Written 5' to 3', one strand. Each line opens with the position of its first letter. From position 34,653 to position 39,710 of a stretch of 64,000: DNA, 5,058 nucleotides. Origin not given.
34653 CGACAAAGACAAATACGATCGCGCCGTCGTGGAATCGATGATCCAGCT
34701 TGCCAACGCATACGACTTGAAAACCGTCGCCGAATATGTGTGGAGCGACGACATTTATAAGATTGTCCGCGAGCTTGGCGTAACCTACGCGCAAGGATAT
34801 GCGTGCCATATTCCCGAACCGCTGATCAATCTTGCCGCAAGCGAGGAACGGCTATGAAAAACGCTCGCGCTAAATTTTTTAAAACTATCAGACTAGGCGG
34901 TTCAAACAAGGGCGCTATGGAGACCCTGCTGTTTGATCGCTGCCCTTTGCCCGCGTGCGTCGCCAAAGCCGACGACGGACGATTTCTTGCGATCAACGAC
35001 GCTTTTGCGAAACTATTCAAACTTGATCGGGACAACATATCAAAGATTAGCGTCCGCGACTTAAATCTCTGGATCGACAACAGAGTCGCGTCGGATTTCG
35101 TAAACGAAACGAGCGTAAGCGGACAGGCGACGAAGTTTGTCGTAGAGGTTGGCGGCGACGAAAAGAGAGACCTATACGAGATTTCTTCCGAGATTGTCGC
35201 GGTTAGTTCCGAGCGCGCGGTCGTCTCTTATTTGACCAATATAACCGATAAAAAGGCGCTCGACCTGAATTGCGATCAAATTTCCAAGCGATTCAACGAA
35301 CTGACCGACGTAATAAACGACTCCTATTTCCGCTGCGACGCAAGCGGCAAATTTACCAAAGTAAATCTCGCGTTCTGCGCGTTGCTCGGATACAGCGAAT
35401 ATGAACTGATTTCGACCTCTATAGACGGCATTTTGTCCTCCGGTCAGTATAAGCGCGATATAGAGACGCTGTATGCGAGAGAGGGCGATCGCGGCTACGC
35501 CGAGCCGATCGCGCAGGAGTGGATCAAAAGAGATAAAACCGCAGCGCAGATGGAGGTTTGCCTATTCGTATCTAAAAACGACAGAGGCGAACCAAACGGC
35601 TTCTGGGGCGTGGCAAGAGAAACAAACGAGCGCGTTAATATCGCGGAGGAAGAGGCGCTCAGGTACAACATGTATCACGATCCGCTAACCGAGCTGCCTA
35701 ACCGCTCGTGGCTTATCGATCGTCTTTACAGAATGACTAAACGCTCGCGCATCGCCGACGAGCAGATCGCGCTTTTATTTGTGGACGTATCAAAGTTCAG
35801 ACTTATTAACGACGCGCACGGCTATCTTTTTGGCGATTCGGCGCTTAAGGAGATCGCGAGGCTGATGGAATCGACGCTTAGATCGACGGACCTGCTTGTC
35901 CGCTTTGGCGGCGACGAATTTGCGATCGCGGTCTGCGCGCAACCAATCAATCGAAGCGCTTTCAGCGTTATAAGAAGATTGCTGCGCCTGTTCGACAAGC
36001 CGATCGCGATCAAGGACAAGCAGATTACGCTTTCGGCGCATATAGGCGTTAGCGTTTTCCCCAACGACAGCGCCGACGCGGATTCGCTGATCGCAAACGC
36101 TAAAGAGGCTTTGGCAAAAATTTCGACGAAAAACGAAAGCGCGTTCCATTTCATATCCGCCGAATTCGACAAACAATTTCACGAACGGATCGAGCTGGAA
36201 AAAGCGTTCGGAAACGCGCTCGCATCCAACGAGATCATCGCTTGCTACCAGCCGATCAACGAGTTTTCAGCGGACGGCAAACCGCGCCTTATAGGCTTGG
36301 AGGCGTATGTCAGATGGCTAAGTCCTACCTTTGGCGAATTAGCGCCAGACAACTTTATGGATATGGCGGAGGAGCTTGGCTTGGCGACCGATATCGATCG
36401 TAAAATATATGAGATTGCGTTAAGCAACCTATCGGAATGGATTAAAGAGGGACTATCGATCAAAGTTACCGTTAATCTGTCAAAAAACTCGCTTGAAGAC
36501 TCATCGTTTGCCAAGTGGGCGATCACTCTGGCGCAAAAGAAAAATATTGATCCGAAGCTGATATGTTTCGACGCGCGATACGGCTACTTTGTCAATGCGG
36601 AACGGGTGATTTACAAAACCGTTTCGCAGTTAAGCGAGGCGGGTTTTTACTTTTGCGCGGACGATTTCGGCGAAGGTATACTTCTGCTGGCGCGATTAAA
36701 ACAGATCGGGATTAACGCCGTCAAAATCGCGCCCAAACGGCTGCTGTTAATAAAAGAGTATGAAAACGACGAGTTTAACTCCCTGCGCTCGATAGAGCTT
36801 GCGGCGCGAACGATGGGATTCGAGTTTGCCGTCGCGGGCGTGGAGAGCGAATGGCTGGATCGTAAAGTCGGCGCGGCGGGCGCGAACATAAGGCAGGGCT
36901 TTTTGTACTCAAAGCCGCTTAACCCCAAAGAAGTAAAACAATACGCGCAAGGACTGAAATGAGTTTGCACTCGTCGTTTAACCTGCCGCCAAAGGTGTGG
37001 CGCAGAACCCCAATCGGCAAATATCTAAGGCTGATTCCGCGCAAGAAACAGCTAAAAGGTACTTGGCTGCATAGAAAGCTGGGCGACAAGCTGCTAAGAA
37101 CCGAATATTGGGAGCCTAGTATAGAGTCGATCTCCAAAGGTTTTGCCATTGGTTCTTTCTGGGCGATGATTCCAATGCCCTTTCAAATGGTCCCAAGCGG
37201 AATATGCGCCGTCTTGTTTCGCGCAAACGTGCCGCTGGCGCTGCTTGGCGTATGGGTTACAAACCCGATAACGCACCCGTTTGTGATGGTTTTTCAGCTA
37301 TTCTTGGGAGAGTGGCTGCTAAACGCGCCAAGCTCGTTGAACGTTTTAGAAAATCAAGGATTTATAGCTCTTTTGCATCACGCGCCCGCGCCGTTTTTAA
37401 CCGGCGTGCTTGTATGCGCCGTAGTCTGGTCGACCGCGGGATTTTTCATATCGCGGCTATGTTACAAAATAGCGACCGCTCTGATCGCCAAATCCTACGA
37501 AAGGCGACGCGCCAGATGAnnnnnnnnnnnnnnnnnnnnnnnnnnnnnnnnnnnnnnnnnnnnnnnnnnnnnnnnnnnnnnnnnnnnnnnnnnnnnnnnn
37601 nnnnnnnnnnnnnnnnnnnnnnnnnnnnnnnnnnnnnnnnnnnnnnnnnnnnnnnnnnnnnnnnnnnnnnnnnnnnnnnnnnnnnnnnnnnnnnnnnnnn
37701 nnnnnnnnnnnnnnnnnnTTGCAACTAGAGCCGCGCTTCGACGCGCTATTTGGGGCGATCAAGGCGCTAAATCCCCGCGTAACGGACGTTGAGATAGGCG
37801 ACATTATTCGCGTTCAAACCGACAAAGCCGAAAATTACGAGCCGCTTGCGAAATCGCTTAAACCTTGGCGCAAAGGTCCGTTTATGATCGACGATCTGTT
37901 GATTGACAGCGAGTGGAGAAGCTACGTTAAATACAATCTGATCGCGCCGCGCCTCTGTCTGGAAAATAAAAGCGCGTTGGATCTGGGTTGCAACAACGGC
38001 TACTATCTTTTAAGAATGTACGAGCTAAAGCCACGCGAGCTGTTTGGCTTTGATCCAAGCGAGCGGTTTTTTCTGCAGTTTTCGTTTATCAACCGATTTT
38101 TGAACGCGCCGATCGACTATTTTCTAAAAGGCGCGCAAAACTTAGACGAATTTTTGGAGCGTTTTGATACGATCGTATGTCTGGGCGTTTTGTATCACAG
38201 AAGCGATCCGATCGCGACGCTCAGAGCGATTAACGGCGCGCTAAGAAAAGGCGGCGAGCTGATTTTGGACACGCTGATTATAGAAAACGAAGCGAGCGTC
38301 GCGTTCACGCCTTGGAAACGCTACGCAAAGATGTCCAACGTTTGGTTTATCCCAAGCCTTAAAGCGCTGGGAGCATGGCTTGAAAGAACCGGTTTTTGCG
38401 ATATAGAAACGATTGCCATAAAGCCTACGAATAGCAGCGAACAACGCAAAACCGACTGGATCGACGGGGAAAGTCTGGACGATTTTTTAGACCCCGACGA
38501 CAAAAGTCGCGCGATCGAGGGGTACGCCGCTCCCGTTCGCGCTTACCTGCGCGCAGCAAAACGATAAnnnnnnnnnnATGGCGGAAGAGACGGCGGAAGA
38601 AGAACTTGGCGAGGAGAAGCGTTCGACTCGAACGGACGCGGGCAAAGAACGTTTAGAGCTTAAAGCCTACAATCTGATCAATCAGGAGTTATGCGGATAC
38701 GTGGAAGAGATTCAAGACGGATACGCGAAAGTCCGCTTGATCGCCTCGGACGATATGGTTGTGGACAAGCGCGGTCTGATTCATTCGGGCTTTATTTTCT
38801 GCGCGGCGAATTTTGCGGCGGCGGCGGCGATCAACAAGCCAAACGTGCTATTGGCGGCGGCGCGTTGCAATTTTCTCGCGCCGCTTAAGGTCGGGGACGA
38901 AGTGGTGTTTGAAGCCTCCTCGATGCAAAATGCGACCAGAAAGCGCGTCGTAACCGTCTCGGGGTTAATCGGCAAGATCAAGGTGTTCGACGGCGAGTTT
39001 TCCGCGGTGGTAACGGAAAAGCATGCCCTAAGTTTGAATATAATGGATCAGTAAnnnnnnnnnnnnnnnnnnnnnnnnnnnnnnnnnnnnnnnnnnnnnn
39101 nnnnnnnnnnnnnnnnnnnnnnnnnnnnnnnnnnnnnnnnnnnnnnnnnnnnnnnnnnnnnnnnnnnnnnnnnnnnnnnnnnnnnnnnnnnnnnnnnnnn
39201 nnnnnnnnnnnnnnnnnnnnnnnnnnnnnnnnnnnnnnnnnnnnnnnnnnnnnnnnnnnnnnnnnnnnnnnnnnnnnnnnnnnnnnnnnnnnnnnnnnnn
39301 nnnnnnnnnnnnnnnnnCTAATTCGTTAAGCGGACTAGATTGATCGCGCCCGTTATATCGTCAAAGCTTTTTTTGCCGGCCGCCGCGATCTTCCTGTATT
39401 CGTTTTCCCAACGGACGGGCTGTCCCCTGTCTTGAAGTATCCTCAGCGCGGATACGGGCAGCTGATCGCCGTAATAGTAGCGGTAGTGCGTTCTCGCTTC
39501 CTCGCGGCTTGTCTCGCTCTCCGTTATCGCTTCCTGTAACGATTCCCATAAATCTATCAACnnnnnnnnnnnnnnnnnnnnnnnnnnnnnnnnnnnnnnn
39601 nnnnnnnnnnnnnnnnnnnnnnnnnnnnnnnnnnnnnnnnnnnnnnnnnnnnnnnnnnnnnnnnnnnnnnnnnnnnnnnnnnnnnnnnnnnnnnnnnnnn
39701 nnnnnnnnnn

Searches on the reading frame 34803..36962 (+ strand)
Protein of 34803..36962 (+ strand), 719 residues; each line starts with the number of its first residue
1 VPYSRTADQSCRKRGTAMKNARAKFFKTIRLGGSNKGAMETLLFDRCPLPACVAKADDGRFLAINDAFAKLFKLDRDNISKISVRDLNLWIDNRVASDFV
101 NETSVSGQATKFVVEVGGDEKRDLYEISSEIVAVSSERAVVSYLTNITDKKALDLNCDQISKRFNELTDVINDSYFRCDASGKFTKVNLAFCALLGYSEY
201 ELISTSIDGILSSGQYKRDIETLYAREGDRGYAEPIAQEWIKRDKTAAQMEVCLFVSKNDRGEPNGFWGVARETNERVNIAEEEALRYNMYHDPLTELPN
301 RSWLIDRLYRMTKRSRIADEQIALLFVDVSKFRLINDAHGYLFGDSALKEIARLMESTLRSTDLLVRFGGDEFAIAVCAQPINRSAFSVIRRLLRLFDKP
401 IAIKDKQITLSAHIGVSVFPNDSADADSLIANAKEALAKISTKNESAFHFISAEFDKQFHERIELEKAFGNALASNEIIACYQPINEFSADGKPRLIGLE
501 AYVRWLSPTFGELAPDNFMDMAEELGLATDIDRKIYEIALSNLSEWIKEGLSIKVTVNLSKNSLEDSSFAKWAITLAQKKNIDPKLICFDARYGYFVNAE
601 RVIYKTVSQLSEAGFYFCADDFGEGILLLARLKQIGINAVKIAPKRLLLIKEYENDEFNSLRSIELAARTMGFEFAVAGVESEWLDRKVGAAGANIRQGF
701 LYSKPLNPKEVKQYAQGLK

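Call 9: search_protein_families(library=pfam, proteins=[window:34803-36962:+], max_evalue=0.001)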
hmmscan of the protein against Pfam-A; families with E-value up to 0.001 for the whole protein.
window:34803-36962:+ (719 aa): 6 families
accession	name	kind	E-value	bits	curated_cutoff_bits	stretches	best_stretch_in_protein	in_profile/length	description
PF00990.26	GGDEF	-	7.7e-35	120.5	23.8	1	291-441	2-155/161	Diguanylate cyclase, GGDEF domain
PF00563.25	EAL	-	8e-35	120.8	31.3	1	469-705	4-236/236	EAL domain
PF13188.13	PAS_8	-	7.9e-10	38.7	21.8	1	163-203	2-38/65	PAS domain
PF13426.13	PAS_9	-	8e-10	39.4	27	1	173-273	2-100/103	PAS domain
PF00989.32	PAS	-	1.8e-06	28.4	22.6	0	171-272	10-111/113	PAS fold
PF08448.16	PAS_4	-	1.7e-05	25.5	23.1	0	46-118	3-74/110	PAS fold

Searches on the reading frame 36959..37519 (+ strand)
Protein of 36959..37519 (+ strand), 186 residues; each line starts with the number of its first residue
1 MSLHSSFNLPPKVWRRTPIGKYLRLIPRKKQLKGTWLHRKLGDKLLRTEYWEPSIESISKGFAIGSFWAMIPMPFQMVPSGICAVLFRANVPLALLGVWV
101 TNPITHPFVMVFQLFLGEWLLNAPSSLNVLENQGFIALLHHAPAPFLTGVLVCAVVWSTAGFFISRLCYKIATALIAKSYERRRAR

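Call 9: search_protein_families(library=pfam, proteins=[window:36959-37519:+], max_evalue=0.001)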
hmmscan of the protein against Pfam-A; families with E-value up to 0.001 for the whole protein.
window:36959-37519:+ (186 aa): 1 family
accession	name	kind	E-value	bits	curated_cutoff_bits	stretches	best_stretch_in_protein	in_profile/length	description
PF09835.14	DUF2062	-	4.5e-31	108.2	27.4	1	39-171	2-140/147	Uncharacterized protein conserved in bacteria (DUF2062)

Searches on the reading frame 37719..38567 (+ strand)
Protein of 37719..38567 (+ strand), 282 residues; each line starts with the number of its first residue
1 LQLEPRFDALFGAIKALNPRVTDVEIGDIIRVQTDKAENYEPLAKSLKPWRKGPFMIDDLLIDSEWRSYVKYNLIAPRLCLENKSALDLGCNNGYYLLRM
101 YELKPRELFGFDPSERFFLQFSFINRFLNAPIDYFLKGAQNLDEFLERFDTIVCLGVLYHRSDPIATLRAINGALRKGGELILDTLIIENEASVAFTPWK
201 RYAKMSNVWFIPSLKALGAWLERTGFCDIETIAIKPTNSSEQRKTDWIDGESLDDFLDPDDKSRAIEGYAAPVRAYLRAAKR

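Call 9: search_protein_families(library=pfam, proteins=[window:37719-38567:+], max_evalue=0.001)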
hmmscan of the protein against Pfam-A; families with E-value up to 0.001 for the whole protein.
window:37719-38567:+ (282 aa): 6 families
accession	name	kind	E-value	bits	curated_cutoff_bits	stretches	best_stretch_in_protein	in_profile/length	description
PF08003.17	Methyltransf_9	-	2.2e-80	270.4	23.8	1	28-281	60-315/315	Protein of unknown function (DUF1698)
PF13489.12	Methyltransf_23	-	5.3e-16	59.2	27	1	75-227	16-160/164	Methyltransferase domain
PF08242.18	Methyltransf_12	-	7.2e-11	43.1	30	1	87-181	1-98/98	Methyltransferase domain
PF13649.12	Methyltransf_25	-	5.9e-09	36.9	27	1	87-179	2-97/97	Methyltransferase domain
PF08241.18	Methyltransf_11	-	1.3e-08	35.8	21.2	1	87-183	1-95/95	Methyltransferase domain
PF13847.12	Methyltransf_31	-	3.2e-08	33.8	27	1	83-192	4-118/145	Methyltransferase domain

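Call 10: search_protein_families(library=phrogs, proteins=[window:37719-38567:+], max_evalue=0.001)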
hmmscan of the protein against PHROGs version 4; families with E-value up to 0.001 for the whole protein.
window:37719-38567:+ (282 aa): 3 families
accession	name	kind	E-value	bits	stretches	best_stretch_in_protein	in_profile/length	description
phrog_14544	-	unknown function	4.8e-68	230.5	1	22-281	61-322/323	-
phrog_4752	-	other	5.1e-05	23.7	1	77-190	46-165/241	tRNA methyltransferase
phrog_22502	-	other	0.00036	21.3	1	82-183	71-173/276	methyltransferase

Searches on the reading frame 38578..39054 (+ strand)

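Call 9: search_protein_families(library=pfam, proteins=[window:38578-39054:+], max_evalue=0.001)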
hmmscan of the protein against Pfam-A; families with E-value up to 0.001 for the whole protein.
window:38578-39054:+ (158 aa): 1 family
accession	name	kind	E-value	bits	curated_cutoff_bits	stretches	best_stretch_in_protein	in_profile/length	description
PF03061.28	4HBT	-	0.00049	20.8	20.6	1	80-114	20-55/79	Thioesterase superfamily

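Call 10: search_protein_families(library=phrogs, proteins=[window:38578-39054:+], max_evalue=0.001)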
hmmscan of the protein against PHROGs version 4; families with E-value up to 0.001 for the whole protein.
window:38578-39054:+ (158 aa): 0 families

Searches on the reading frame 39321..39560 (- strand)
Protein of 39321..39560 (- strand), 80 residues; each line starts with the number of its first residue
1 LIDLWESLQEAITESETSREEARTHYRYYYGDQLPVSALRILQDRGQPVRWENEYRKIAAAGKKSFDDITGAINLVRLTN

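Call 18: search_protein_families(library=phrogs, proteins=[window:39321-39560:-], max_evalue=1)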
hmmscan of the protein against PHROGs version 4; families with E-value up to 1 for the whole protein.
seq(80 aa): 4 families
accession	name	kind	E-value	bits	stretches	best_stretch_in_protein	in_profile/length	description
phrog_156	-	head and packaging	1.8e-07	31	1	6-57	17-68/681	portal protein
phrog_18470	-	head and packaging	2.5e-05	24.6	1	10-53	30-73/232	portal protein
phrog_32380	-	unknown function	0.02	15.2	1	25-59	27-61/287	-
phrog_6364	-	unknown function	0.1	12.8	1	3-75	70-137/287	-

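Call 19: search_protein_families(library=pfam, proteins=[window:39321-39560:-], max_evalue=10)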
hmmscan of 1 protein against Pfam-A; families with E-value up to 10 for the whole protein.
seq(80 aa): 1 family
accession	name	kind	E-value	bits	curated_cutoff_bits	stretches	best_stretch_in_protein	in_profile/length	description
PF16510.12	P22_portal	-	4.2e-07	29.3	26.1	1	7-58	3-54/594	Phage P22-like portal protein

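Call 79: search_dna_similar(query=window:39321-39560:-, collection=phages, mode=protein, max_evalue=0.1, max_rows=15)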
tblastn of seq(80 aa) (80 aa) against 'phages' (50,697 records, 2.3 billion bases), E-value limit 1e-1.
Records with a match: 140; places in all: 140; records where one place covers at least 80% of the query: 0.
Best place of each record, by identity: 60-80% 138; <60% 2.
By first word of the organism name: Stx2a-converting 60; Escherichia 51; Stx2-converting 9; Enterobacteria 5; Shigella 4; Stx1 4; Stx 4; StxXX-converting 1; Stx2 1; Stx1a-converting 1.
By host as written in the record: - 75; Escherichia coli O157:H7 Morioka V526 4; Escherichia coli O157:H7 str. Min27 2; Shigella flexneri 2a 2; Escherichia coli O157:H7 strain 981795 2; Escherichia coli O157:H7 2; Escherichia coli O103:H25 strain NIPH-11060424/NVH-734 2; Escherichia coli O157:H7 SH2026 2; and 42 more.
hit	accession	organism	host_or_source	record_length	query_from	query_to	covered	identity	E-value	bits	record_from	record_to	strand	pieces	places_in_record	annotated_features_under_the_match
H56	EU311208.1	Escherichia phage Min27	Escherichia coli O157:H7 str. Min27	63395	28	53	33%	57.7%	4e-2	37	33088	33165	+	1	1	ORF56: putative portal protein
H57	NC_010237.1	Escherichia phage Min27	Escherichia coli O157:H7 str. Min27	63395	28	53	33%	57.7%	4e-2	37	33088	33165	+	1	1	portal protein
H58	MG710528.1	Escherichia phage GER2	Escherichia coli O117:H7 strain 23169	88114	28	49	28%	63.6%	2e-2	37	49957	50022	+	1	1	putative portal protein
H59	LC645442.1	Stx2a-converting phage Stx2_112991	-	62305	28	49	28%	63.6%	5e-2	36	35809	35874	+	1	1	none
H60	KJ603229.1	Shigella phage POCJ13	Shigella flexneri 2a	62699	28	49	28%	63.6%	5e-2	36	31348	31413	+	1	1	hypothetical protein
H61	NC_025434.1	Shigella phage POCJ13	Shigella flexneri 2a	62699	28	49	28%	63.6%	5e-2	36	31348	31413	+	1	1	portal protein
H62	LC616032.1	Stx2a-converting phage Stx2_EH1965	-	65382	28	49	28%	63.6%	5e-2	36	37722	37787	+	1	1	none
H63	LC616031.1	Stx2a-converting phage Stx2_EH0505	-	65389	28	49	28%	63.6%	5e-2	36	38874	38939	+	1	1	none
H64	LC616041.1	Stx2a-converting phage Stx2_PV12-16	-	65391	28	49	28%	63.6%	5e-2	36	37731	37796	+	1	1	none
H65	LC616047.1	Stx2a-converting phage Stx2_6804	-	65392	28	49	28%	63.6%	5e-2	36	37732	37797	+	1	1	none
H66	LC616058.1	Stx2a-converting phage Stx2_716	-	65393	28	49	28%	63.6%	5e-2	36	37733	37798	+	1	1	none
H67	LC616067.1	Stx2a-converting phage Stx2_356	-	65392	28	49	28%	63.6%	5e-2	36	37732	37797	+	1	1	none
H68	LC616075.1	Stx2a-converting phage Stx2_06E050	-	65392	28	49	28%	63.6%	5e-2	36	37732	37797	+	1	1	none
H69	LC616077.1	Stx2a-converting phage Stx2_13518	-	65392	28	49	28%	63.6%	5e-2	36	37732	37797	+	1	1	none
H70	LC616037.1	Stx2a-converting phage Stx2_4151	-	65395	28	49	28%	63.6%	5e-2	36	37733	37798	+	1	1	none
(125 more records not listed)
